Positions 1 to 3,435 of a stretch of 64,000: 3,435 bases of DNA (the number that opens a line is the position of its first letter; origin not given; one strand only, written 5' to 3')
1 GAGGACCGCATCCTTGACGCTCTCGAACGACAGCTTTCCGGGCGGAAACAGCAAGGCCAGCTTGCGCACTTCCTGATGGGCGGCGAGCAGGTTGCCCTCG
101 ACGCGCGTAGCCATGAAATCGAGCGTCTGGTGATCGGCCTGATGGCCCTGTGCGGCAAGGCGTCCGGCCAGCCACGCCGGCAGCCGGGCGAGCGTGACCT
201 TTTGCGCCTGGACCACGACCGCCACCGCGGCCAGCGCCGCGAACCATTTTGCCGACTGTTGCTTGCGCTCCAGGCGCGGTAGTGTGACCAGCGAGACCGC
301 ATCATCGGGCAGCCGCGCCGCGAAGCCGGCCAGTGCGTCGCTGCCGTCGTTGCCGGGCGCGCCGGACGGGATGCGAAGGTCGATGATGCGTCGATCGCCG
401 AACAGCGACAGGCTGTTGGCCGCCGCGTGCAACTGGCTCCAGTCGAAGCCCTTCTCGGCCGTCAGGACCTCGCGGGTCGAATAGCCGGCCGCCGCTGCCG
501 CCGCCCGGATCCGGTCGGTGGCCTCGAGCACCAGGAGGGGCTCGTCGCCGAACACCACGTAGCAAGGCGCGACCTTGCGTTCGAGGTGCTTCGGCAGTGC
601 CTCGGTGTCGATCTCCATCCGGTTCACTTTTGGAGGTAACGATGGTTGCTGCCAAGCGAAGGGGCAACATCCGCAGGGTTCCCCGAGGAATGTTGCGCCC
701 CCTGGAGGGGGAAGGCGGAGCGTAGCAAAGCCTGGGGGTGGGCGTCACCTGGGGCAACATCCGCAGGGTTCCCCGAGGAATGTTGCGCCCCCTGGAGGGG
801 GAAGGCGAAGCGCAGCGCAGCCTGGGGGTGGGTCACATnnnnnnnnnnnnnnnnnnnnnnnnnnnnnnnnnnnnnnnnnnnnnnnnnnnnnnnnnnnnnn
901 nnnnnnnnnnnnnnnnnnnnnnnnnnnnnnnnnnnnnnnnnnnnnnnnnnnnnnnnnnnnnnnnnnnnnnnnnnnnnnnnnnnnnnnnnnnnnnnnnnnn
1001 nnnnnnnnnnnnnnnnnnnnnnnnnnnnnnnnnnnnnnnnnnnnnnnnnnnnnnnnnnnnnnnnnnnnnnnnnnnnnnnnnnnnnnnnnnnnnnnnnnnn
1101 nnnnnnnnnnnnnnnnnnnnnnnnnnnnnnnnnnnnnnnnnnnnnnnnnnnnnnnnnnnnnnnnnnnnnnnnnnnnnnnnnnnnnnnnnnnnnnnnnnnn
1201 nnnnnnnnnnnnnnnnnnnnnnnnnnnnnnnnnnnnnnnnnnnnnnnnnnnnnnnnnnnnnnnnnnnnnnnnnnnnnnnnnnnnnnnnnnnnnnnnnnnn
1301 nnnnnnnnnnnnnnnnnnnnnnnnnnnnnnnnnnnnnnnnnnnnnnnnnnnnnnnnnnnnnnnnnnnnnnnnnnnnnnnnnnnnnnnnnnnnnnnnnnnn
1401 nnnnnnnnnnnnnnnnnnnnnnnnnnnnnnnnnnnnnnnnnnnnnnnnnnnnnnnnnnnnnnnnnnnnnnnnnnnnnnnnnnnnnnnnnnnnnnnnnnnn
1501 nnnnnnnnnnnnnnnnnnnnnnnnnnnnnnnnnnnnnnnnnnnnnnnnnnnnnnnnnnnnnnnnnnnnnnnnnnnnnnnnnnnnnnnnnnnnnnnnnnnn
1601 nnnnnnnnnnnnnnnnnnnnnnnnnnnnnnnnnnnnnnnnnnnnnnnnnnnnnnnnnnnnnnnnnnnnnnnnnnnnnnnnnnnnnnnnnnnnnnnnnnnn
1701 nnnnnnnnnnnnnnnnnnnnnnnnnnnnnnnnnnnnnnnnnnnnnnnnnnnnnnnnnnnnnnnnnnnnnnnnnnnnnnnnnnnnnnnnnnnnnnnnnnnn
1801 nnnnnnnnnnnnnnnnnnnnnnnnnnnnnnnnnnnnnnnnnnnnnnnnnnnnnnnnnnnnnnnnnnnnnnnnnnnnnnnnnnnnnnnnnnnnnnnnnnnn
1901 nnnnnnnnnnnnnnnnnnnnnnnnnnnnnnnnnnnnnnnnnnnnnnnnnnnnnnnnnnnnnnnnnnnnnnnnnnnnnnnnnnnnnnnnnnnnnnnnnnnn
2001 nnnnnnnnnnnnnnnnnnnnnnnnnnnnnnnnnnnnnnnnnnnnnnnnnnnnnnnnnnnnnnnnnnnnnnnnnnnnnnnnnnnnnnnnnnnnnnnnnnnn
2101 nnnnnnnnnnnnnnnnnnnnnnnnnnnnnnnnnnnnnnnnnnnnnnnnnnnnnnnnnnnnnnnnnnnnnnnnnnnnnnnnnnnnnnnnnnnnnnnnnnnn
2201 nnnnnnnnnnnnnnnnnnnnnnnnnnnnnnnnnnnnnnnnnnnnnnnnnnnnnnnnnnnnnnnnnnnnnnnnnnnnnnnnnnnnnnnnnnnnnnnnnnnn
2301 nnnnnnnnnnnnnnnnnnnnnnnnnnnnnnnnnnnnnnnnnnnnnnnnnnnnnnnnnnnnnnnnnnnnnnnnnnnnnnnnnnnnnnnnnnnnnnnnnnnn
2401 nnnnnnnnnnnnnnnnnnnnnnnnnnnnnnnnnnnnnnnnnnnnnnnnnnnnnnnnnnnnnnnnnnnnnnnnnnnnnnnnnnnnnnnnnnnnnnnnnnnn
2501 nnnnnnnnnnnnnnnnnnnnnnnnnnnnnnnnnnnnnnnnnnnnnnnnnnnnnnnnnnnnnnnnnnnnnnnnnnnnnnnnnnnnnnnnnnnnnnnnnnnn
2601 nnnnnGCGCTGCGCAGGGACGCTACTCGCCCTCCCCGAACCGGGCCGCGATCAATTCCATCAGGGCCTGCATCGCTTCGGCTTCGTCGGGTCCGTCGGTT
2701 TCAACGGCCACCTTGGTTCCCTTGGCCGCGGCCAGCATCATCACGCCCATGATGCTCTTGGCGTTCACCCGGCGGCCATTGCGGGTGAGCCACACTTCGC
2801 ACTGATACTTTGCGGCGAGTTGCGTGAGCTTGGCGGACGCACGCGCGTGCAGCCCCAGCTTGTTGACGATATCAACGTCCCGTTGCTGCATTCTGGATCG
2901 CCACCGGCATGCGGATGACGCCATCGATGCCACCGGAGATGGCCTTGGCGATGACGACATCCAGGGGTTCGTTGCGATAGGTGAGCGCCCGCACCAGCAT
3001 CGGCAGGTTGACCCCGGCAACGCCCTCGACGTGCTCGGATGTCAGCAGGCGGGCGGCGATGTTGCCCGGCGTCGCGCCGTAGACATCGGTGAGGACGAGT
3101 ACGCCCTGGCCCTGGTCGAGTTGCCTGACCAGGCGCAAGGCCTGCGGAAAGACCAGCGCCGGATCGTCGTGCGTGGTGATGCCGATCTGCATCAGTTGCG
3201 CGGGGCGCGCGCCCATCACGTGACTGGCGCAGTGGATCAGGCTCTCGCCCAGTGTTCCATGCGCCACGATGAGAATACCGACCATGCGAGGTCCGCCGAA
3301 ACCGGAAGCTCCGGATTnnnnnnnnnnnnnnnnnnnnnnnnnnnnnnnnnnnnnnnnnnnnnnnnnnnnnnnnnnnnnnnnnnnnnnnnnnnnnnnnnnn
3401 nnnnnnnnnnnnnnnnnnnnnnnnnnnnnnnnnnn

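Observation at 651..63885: Dense family of 70-120 bp two-hairpin intergenic repeats (13 copies plus one remnant in 64 kb)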

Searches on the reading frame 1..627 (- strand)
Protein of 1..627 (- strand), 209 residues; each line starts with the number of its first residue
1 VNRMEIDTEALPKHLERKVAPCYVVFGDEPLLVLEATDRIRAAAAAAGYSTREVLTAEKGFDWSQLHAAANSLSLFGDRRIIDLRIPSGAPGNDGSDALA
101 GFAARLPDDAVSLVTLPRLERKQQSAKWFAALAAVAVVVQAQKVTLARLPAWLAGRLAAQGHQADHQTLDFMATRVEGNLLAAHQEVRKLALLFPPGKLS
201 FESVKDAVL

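Call 81: search_protein_families(library=pfam, proteins=[window:1-627:-], max_evalue=0.00001)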
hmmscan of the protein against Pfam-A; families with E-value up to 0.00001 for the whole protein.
window:1-627:- (209 aa): 1 family
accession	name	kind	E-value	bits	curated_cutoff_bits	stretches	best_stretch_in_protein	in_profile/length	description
PF06144.19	DNA_pol3_delta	-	2.8e-11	43.9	21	1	23-142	1-124/124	DNA polymerase III, delta subunit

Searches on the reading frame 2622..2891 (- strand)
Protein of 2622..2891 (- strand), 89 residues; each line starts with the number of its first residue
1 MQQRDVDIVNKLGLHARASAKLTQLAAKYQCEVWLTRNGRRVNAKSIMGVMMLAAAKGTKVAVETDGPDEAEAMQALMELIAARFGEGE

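Call 78: search_protein_families(library=pfam, proteins=[window:2622-2891:-], max_evalue=0.00001)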
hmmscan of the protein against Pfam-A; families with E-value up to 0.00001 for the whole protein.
window:2622-2891:- (89 aa): 1 family
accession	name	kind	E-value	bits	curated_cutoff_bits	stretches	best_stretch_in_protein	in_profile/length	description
PF00381.24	PTS-HPr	-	2.6e-31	107.9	23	1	3-82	2-80/81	PTS HPr component phosphorylation site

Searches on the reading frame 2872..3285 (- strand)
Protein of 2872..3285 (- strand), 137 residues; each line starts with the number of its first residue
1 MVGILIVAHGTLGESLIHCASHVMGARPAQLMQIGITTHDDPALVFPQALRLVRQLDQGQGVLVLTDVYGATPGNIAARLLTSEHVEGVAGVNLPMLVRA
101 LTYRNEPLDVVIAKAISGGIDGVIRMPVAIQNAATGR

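Call 78: search_protein_families(library=pfam, proteins=[window:2872-3285:-], max_evalue=0.00001)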
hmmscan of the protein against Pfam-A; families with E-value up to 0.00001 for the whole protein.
window:2872-3285:- (137 aa): 1 family
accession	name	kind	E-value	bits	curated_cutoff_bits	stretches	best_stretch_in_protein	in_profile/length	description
PF03610.21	EIIA-man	-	5.4e-19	68.9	21.4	1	3-106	1-105/116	PTS system fructose IIA component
